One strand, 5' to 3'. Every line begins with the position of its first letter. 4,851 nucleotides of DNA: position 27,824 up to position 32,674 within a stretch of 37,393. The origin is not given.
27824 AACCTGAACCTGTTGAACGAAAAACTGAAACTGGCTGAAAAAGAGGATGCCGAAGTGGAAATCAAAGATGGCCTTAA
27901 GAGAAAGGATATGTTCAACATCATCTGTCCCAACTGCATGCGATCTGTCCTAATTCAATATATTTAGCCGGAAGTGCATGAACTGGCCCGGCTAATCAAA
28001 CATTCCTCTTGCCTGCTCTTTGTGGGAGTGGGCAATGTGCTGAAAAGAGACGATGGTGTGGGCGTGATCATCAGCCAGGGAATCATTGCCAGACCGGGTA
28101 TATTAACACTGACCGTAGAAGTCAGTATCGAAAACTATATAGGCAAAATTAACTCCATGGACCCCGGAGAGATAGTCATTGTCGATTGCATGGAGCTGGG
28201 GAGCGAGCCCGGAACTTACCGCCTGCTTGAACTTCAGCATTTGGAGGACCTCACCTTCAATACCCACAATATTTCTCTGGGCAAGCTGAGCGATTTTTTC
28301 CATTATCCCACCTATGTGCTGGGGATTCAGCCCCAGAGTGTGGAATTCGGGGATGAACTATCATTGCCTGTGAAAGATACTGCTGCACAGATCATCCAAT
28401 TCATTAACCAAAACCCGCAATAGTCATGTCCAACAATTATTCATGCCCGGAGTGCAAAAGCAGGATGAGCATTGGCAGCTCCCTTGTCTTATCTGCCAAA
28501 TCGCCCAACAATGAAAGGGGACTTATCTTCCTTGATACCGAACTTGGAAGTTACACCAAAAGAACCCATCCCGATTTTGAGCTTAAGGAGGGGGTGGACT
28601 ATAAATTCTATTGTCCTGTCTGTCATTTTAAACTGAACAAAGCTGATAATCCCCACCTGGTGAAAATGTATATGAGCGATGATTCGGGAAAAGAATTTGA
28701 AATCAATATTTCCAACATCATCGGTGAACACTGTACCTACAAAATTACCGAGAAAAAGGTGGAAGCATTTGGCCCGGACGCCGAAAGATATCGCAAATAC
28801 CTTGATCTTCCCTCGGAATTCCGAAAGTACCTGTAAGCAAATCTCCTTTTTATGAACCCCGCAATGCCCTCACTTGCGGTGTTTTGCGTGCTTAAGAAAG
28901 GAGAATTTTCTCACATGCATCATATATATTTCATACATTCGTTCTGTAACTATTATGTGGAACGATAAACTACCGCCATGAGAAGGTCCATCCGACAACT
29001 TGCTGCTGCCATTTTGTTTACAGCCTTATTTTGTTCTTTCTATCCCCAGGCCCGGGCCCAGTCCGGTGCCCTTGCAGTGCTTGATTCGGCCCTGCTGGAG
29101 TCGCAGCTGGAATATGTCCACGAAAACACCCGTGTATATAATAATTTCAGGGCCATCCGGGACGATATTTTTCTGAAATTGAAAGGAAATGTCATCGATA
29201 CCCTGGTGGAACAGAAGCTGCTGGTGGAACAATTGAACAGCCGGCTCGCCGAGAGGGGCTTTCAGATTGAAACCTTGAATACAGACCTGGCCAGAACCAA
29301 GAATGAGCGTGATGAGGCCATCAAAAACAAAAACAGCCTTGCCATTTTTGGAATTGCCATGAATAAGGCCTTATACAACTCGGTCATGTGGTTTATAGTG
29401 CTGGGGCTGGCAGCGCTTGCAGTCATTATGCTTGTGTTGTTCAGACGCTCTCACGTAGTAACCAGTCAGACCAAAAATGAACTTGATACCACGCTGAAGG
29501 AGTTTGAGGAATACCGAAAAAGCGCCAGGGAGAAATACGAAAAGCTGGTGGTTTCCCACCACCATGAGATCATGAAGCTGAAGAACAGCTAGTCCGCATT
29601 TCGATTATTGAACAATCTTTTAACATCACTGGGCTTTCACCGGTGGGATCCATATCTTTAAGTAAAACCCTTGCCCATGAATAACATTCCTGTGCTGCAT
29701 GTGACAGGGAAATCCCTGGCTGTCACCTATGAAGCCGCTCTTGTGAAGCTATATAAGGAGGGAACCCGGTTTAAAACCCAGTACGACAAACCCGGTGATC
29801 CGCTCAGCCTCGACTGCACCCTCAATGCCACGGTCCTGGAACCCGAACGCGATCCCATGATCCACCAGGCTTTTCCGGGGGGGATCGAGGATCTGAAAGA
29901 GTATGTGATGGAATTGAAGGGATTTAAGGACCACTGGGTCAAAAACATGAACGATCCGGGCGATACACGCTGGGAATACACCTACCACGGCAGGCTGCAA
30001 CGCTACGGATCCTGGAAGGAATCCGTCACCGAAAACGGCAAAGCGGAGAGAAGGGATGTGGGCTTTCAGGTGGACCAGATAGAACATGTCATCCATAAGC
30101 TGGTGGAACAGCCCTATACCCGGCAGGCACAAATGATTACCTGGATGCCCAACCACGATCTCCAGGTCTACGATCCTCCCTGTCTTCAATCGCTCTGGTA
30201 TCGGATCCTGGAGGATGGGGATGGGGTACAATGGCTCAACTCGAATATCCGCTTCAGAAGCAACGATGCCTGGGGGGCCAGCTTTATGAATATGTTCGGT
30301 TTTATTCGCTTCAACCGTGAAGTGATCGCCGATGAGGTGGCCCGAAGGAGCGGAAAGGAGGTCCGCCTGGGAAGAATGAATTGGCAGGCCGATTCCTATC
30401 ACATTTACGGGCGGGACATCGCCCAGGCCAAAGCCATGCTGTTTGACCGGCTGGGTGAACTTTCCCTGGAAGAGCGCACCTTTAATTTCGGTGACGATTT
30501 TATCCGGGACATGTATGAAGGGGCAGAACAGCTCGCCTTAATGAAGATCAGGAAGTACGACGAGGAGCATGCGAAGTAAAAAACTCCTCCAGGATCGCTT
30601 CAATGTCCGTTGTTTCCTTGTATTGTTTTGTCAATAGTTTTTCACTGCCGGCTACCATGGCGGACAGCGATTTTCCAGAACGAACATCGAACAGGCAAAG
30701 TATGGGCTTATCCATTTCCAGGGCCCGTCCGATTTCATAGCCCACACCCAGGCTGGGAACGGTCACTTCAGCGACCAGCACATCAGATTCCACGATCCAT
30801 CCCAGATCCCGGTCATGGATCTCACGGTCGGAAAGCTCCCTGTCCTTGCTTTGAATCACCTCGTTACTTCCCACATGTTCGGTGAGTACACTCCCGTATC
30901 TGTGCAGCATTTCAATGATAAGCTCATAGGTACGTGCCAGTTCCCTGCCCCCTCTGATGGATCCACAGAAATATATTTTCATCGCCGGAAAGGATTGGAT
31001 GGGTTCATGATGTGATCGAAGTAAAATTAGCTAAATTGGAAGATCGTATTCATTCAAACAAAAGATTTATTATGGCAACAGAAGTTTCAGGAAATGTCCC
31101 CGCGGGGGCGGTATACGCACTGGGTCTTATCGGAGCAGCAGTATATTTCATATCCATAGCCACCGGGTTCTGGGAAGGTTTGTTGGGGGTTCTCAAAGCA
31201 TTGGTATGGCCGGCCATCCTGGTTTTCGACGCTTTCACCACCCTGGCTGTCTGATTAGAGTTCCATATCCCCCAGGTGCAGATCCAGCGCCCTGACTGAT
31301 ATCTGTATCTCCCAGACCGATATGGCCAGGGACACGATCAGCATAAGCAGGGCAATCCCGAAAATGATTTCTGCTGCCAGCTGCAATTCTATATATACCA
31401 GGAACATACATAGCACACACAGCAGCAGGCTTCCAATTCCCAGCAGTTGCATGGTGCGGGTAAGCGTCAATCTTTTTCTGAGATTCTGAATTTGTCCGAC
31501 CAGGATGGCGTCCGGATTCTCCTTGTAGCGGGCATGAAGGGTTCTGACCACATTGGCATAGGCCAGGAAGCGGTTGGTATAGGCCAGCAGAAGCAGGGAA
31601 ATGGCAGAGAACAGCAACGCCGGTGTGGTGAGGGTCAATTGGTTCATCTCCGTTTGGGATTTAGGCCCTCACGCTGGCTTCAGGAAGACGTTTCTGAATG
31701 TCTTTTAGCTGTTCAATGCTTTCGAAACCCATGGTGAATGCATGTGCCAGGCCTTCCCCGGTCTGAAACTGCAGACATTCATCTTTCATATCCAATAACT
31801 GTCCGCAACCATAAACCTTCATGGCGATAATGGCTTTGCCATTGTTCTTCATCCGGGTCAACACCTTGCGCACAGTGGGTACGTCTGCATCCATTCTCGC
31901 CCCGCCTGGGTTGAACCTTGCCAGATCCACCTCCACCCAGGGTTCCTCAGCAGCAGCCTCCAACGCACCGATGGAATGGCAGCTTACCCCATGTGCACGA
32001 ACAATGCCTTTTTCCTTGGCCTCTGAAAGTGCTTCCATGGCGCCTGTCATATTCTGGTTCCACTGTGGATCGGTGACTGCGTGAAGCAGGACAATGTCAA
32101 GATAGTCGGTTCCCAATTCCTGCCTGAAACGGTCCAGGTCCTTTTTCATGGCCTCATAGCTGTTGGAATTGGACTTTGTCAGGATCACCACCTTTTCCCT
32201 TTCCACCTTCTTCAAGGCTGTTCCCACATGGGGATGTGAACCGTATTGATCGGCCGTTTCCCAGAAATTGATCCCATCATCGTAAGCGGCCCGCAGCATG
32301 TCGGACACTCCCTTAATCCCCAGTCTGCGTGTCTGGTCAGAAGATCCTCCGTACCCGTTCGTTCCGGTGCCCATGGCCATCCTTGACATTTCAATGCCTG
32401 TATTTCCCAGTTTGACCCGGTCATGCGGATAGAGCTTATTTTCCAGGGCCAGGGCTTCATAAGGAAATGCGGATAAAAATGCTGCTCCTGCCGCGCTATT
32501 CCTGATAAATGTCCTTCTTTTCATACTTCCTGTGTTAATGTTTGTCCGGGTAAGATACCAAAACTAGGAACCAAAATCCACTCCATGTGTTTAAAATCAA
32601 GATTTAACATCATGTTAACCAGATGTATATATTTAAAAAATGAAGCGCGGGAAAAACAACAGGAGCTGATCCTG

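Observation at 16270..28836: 19-gene, three-module operon: HydBG/AsrAB-like oxidoreductase + group-4 [NiFe]-hydrogenase + full Mrp antiporter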

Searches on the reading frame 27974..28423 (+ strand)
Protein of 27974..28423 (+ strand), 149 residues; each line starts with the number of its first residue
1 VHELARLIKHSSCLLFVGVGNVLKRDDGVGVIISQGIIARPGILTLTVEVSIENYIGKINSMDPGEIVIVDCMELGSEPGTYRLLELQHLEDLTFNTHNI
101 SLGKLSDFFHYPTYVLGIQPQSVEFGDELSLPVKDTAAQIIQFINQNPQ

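Call 5: search_protein_families(library=pfam, proteins=[window:27974-28423:+], max_evalue=0.01)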
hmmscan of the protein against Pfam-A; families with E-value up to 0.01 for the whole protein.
window:27974-28423:+ (149 aa): 1 family
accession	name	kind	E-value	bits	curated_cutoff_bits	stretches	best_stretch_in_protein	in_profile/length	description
PF01750.23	HycI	-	1.8e-07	31.5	23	1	53-144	27-127/130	Hydrogenase maturation protease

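Call 9: search_protein_families(library=ncbifam, proteins=[window:27974-28423:+], max_evalue=0.001)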
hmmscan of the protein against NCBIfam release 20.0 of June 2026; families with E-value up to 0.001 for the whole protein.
window:27974-28423:+ (149 aa): 5 families
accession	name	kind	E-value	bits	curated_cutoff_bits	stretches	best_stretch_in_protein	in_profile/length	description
TIGR00142.1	hycI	equivalog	2.1e-22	79.5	119.1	1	15-145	2-139/146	hydrogenase maturation peptidase HycI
TIGR00072.1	hydrog_prot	superfamily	2.4e-21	76.3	47.45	1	17-145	3-142/145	hydrogenase maturation protease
TIGR00130.1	frhD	equivalog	7.2e-07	29.4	134.95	1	14-124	5-124/153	coenzyme F420-reducing hydrogenase, FrhD protein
TIGR00140.1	hupD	subfamily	1.2e-06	28.6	151.8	1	15-144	2-143/151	HyaD/HybD family hydrogenase maturation endopeptidase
NF045519.1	NiFeSe_H2_mat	exception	6.8e-06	26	190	1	14-143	3-142/152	NiFeSe hydrogenase maturation protease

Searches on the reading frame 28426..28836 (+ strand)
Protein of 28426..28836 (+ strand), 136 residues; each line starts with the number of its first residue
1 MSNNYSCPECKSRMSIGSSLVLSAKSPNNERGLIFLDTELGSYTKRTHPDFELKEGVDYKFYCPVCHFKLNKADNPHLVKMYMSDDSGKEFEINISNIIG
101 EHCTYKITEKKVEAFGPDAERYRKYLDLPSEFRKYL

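Call 5: search_protein_families(library=pfam, proteins=[window:28426-28836:+], max_evalue=0.01)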
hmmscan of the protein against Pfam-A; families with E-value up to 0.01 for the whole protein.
window:28426-28836:+ (136 aa): 2 families
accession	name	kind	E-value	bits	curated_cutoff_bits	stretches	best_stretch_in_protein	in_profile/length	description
PF25164.1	CoiA_N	-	0.00027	20.8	26.3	0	60-68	17-25/50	Competence protein CoiA, N-terminal domain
PF23548.1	Zn_ribbon_FGT1_2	-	0.0056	16.7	27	0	60-72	20-32/35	FORGETTER1 second zinc ribbon domain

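Call 9: search_protein_families(library=ncbifam, proteins=[window:28426-28836:+], max_evalue=0.001)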
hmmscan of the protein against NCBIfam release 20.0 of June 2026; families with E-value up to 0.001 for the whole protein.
window:28426-28836:+ (136 aa): 2 families
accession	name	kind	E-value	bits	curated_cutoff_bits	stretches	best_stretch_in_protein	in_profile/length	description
NF004910.0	PRK06266.1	equivalog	4.7e-06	25.9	180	1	43-83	126-166/185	transcription initiation factor E subunit alpha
TIGR00373.1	TIGR00373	equivalog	0.0005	19.6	149.5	0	50-81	118-149/162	transcription factor E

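Call 66: find_homologous_proteins(query=window:28426-28836:+, max_evalue=0.001)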
Query window:28426-28836:+ (136 aa): 97 proteins with E <= 0.001 among 100 candidates.
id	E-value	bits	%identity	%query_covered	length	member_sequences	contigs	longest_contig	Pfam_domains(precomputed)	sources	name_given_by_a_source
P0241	4.9e-85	300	95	100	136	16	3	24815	-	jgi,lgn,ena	jgi:hypothetical protein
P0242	4.6e-82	291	92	100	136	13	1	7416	-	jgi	jgi:hypothetical protein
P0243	3.5e-76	272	84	100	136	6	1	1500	PF27609.1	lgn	-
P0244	4.5e-75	268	85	100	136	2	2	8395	-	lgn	-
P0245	2.1e-74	266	85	100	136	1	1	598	-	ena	-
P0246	7.4e-74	264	82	100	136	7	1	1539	-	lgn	-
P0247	4.2e-72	259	80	100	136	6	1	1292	-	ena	-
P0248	4.9e-72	258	80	100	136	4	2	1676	-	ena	-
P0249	1.0e-70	254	81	100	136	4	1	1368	-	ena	-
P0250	3.8e-70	252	80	100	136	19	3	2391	-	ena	-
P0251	1.0e-69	251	78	100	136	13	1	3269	-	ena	-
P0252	3.3e-69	249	79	100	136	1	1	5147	-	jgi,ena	-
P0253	5.6e-69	248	78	100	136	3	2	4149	-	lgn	-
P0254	6.6e-69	248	77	100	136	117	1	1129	-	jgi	jgi:hypothetical protein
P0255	7.9e-69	248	76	100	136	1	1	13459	PF25164.2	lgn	-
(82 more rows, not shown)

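Call 74: predict_structure(alignment_id=A2)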
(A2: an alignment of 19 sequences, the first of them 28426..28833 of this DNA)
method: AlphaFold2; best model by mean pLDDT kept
length: 136 residues; sequences in the alignment: 19
mean_pLDDT: 81.1   pTM: 0.77
mean pLDDT of the five models: 81.1, 76.5, 60.0, 59.0, 58.8
residues with pLDDT >= 90: 34; 70-90: 74; 50-70: 27; < 50: 1
segments of 3 or more residues with pLDDT < 50: none
pLDDT, mean of each block of 10 residues (from residue 1): 82 87 91 81 65 86 95 87 87 87 83 81 59 57
secondary structure, 60 per line:
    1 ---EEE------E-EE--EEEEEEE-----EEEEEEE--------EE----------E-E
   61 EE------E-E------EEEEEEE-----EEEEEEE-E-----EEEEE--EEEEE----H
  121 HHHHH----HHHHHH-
elements in order: E4-6 E19-25 E31-37 E60-62 E78-84 E90-96 E104-108 E111-115 H120-125 H130-135

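Call 76: fold_search(model_id=the predicted structure, library=pdb)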
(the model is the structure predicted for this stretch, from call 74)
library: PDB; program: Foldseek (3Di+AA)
matches with E <= 10: 264; with E <= 0.001: 0
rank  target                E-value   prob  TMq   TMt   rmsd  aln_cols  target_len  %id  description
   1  2wy6_A                4.2e-01  0.07  0.18  0.09  13.2       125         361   12  Clostridium perfringens alpha-toxin strain NCTC8237 mutant T74I (released 2009-11-24)
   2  4nre                  4.5e-01  0.06  0.17  0.06  14.9       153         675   11  The structure of human 15-lipoxygenase-2 with a substrate mimic (released 2014-02-12)
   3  1kho_A                4.7e-01  0.05  0.18  0.09  13.5       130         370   12  Crystal Structure Analysis of Clostridium perfringens alpha-Toxin Isolated from Avian Strain SWCP (released 2002-06-19)
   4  1olp_D                5.3e-01  0.06  0.16  0.09  12.9       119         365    7  Alpha Toxin from Clostridium Absonum (released 2003-10-23)
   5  2wy6_B                5.9e-01  0.06  0.18  0.09  13.2       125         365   12  Clostridium perfringens alpha-toxin strain NCTC8237 mutant T74I (released 2009-11-24)
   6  1olp_A                6.2e-01  0.06  0.18  0.09  12.6       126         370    9  Alpha Toxin from Clostridium Absonum (released 2003-10-23)
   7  1qm6_A                6.5e-01  0.05  0.18  0.09  13.7       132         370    9  Closed form of Clostridium perfringens alpha-toxin strain NCTC8237 (released 1999-09-27)
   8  4ki3_B                6.9e-01  0.03  0.15  0.13  15.6       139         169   10  1.70 Angstrom resolution crystal structure of outer-membrane lipoprotein carrier protein (lolA) from Yersinia pestis C (released 2013-05-15)
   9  1ca1                  7.3e-01  0.05  0.18  0.09  13.8       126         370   12  ALPHA-TOXIN FROM CLOSTRIDIUM PERFRINGENS (released 1999-05-04)
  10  2wxt                  9.6e-01  0.05  0.18  0.10  12.7       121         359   10  Clostridium perfringens alpha-toxin strain NCTC8237 (released 2009-11-17)
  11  7mhw                  1.0e+00  0.09  0.19  0.06  14.3       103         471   13  Crystal structure of the protease inhibitor U-Omp19 from Brucella abortus fused to Maltose-binding protein (released 2022-04-20)
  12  1iwm_A                1.1e+00  0.11  0.20  0.16  12.8       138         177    6  Crystal Structure of the Outer Membrane Lipoprotein Receptor, LolB (released 2003-07-15)
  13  3v99_A                1.1e+00  0.04  0.18  0.06  14.1       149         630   13  S663D Stable-5-LOX in complex with Arachidonic Acid (released 2012-05-02)
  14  9s6b_C                1.1e+00  0.02  0.13  0.06  12.2       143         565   11  Aeropyrum pernix acylaminoacyl peptidase co-crystallized with meropenem. (released 2025-10-22)
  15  3o4g_A                1.2e+00  0.04  0.17  0.06  12.2       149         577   11  Structure and Catalysis of Acylaminoacyl Peptidase (released 2010-11-17)
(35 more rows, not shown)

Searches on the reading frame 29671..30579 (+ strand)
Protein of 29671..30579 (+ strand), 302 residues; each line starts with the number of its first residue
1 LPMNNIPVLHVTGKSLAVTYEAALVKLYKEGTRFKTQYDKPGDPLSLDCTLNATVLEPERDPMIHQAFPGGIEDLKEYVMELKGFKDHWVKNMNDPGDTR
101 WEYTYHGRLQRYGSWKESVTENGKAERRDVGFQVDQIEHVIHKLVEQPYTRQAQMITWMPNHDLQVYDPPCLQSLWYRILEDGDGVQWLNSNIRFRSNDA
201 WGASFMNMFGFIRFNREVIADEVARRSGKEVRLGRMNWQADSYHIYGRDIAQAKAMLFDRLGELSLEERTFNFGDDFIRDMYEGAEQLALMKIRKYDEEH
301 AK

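Call 10: search_protein_families(library=pfam, proteins=[window:29671-30579:+], max_evalue=0.001)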
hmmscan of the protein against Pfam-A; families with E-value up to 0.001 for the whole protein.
window:29671-30579:+ (302 aa): 1 family
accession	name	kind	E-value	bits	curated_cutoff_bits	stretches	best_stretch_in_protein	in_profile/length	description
PF00303.24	Thymidylat_synt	-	4.7e-10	39.5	24.3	1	111-258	93-223/266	Thymidylate synthase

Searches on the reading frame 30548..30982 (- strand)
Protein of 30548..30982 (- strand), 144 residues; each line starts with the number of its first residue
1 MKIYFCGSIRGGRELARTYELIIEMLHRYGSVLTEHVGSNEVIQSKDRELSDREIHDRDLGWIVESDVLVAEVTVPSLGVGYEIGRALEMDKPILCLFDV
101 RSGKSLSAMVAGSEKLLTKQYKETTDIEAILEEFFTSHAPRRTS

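Call 10: search_protein_families(library=pfam, proteins=[window:30548-30982:-], max_evalue=0.001)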
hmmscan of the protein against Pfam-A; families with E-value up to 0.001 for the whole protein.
window:30548-30982:- (144 aa): 1 family
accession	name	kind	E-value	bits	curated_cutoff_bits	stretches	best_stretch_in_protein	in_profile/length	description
PF05014.21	Nuc_deoxyrib_tr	-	8.7e-14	52.1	28.8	1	3-101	1-101/117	Nucleoside 2-deoxyribosyltransferase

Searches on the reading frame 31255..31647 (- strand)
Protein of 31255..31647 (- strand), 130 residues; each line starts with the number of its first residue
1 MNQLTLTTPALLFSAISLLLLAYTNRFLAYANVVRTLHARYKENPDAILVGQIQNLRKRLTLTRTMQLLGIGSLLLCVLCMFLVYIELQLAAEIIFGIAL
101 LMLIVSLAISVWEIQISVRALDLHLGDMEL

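Call 10: search_protein_families(library=pfam, proteins=[window:31255-31647:-], max_evalue=0.001)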
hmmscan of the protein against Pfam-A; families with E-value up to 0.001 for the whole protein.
window:31255-31647:- (130 aa): 1 family
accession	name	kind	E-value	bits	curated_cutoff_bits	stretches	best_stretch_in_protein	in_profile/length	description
PF11026.13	DUF2721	-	3.7e-39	134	28.3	1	6-122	1-128/129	Protein of unknown function (DUF2721)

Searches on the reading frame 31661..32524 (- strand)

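Call 10: search_protein_families(library=pfam, proteins=[window:31661-32524:-], max_evalue=0.001)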
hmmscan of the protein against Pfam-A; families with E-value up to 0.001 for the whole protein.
window:31661-32524:- (287 aa): 1 family
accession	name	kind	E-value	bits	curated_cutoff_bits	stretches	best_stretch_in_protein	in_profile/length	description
PF00248.27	Aldo_ket_red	-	8.9e-27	94.3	24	1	51-278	2-234/291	Aldo/keto reductase family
